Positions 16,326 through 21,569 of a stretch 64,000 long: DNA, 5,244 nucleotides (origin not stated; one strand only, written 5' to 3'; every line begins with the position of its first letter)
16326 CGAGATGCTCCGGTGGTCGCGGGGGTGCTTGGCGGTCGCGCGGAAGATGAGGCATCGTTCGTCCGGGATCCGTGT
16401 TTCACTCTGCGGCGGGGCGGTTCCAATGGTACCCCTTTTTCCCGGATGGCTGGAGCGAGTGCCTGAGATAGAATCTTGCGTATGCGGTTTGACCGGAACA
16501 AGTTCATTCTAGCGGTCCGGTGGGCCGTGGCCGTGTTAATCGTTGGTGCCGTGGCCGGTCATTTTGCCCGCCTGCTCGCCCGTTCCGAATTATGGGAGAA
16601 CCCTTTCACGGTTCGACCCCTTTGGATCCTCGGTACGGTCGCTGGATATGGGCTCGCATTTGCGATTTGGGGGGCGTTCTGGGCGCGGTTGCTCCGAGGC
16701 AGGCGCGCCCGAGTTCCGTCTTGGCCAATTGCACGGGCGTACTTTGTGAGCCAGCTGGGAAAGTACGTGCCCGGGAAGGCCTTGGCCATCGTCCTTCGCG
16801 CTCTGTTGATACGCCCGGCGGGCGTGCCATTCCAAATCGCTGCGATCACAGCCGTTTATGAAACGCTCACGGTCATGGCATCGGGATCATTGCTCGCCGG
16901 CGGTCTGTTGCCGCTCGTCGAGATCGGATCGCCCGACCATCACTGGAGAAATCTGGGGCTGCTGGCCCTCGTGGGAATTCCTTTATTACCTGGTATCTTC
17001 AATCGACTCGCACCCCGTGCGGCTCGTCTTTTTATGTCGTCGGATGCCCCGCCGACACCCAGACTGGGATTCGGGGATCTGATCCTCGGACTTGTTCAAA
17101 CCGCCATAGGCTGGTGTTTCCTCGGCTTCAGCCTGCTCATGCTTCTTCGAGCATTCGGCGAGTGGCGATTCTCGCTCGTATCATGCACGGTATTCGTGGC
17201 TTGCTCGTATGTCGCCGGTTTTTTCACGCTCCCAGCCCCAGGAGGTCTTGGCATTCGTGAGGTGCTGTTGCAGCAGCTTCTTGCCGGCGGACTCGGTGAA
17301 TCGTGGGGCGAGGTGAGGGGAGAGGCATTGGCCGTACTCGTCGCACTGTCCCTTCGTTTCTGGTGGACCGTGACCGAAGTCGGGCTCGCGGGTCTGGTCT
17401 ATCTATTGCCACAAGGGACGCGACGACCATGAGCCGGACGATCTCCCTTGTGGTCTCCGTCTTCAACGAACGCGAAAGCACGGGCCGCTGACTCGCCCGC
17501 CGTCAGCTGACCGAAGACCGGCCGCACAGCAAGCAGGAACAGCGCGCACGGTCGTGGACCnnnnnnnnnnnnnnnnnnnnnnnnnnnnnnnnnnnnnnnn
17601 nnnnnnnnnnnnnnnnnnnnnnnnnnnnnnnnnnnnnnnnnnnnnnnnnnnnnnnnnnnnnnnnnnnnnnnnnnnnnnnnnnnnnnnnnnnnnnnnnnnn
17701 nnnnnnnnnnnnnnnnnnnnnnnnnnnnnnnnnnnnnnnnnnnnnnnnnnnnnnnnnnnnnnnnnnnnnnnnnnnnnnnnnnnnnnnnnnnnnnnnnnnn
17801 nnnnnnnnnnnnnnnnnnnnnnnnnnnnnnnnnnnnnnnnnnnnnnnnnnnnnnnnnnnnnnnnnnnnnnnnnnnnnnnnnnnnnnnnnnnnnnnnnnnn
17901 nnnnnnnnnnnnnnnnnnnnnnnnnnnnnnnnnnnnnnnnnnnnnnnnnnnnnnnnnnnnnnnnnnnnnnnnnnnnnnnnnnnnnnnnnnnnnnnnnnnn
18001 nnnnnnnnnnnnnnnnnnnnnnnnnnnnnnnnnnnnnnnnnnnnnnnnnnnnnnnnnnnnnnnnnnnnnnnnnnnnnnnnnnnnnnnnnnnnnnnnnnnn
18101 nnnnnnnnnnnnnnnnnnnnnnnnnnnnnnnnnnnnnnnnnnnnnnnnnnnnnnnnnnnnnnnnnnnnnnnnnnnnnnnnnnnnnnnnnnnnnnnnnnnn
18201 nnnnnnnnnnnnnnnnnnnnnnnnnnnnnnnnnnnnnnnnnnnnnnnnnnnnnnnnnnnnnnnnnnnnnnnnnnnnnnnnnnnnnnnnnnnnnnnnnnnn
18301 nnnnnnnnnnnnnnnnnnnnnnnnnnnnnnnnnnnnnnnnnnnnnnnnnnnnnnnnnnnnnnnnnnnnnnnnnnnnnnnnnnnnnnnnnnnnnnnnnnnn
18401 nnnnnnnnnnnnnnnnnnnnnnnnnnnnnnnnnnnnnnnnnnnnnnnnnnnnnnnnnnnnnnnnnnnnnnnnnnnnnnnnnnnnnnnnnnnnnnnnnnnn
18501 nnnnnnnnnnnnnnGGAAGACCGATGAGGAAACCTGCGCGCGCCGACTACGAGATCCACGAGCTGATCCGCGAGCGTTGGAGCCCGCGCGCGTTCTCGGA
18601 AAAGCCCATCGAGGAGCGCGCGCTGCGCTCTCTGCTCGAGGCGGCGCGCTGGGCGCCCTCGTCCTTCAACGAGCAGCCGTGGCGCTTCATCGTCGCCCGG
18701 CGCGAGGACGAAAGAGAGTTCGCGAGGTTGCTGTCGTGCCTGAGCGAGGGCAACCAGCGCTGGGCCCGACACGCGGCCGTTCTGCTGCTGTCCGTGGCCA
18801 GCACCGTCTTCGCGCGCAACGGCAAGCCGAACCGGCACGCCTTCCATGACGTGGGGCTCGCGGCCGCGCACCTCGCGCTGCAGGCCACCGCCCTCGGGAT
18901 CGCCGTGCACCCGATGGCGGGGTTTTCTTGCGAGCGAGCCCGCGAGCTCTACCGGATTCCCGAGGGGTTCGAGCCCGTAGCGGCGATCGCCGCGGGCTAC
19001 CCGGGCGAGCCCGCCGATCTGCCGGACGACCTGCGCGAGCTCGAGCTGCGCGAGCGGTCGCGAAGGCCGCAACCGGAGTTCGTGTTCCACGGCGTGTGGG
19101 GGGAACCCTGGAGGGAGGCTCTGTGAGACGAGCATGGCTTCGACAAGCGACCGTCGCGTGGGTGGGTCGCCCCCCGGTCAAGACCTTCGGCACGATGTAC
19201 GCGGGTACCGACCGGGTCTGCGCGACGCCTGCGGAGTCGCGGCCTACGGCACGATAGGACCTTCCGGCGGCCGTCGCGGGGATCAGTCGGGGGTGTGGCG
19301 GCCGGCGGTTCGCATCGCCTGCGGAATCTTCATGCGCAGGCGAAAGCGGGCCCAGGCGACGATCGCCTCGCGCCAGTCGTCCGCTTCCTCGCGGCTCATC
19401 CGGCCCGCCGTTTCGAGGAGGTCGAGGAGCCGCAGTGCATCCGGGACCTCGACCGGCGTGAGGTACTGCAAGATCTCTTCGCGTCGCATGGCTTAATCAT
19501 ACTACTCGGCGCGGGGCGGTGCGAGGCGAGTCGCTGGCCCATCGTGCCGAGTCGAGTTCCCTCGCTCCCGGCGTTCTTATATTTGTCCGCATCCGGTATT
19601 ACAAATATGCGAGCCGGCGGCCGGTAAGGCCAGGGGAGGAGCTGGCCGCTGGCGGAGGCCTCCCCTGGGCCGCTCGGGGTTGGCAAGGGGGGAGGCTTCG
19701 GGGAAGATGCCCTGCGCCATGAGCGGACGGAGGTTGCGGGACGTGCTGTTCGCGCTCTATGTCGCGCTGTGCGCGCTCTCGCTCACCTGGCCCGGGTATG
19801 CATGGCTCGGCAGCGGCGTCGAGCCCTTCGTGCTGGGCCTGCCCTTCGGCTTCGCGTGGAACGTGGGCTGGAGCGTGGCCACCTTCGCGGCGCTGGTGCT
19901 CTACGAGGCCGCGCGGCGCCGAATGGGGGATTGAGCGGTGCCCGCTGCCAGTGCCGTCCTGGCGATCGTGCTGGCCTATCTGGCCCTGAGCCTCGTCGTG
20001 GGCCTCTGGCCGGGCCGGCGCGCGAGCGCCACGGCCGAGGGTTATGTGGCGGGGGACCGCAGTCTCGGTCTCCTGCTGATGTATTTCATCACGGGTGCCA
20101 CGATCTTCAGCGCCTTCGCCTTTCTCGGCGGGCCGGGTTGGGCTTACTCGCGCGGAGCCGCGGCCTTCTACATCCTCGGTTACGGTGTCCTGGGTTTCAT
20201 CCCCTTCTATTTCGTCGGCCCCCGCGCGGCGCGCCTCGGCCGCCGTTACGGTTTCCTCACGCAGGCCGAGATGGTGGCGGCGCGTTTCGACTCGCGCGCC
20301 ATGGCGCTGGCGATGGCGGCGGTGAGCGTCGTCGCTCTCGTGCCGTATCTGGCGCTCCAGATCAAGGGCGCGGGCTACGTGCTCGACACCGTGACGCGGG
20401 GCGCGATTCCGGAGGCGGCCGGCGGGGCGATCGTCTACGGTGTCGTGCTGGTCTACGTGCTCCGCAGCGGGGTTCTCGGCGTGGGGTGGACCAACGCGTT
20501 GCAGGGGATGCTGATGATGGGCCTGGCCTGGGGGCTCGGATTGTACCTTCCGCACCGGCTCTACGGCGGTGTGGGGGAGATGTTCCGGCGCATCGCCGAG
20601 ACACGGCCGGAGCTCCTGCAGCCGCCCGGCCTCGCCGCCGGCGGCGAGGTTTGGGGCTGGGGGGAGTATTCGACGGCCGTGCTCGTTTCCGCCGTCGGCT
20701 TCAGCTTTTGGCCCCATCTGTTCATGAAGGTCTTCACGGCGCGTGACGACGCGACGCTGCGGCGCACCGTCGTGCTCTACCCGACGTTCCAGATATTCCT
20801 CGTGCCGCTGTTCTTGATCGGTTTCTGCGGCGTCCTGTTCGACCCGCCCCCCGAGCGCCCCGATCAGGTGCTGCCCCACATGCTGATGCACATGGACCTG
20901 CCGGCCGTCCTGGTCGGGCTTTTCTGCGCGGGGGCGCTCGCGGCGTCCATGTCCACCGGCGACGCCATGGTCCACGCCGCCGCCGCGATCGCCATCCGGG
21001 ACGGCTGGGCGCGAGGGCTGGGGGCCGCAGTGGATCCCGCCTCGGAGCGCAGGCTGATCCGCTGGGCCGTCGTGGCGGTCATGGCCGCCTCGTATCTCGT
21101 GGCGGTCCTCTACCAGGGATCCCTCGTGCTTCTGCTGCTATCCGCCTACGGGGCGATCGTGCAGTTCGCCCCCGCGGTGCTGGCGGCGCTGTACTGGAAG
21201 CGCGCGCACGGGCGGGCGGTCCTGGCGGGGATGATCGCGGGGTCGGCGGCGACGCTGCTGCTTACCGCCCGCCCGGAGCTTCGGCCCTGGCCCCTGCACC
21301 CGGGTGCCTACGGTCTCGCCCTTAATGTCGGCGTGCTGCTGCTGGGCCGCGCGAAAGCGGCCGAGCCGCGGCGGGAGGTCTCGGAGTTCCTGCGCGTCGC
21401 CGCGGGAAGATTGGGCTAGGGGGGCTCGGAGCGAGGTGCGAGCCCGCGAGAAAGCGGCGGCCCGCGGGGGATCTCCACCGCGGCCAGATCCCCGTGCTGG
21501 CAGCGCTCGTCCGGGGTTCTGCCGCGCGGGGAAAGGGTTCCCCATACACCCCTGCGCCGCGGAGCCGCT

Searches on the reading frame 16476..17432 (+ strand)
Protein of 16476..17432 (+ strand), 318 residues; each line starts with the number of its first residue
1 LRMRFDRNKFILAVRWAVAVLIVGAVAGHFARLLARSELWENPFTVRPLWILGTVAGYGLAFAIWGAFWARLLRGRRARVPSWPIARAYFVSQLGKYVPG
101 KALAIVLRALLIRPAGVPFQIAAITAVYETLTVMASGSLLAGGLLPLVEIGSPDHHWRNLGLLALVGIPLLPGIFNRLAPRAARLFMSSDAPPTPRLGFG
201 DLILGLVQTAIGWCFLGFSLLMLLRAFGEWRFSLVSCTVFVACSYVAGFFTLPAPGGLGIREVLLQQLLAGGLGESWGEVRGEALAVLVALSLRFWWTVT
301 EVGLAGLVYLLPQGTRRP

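Call 11: search_protein_families(library=pfam, proteins=[window:16476-17432:+], max_evalue=0.001)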
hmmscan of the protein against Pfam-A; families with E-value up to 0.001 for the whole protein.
window:16476-17432:+ (318 aa): 1 family
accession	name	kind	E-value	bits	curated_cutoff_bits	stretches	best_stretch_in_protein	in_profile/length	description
PF03706.18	LPG_synthase_TM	-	2e-09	37.8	33.4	1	17-298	2-297/302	Lysylphosphatidylglycerol synthase TM region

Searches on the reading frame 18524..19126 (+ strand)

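Call 11: search_protein_families(library=pfam, proteins=[window:18524-19126:+], max_evalue=0.001)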
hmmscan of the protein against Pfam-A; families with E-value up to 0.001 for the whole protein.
window:18524-19126:+ (200 aa): 2 families
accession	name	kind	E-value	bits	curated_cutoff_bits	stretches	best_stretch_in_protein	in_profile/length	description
PF00881.29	Nitroreductase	-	8.7e-24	85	23.5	1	15-159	1-167/167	Nitroreductase family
PF14512.11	TM1586_NiRdase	-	2.4e-10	40.9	27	1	35-60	161-186/215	Putative TM nitroreductase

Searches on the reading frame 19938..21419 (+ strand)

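Call 11: search_protein_families(library=pfam, proteins=[window:19938-21419:+], max_evalue=0.001)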
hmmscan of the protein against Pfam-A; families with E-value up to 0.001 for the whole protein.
window:19938-21419:+ (493 aa): 1 family
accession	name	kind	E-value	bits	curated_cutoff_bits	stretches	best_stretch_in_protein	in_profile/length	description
PF00474.23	SSF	-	3.7e-28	99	22.8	1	36-435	1-406/406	Sodium:solute symporter family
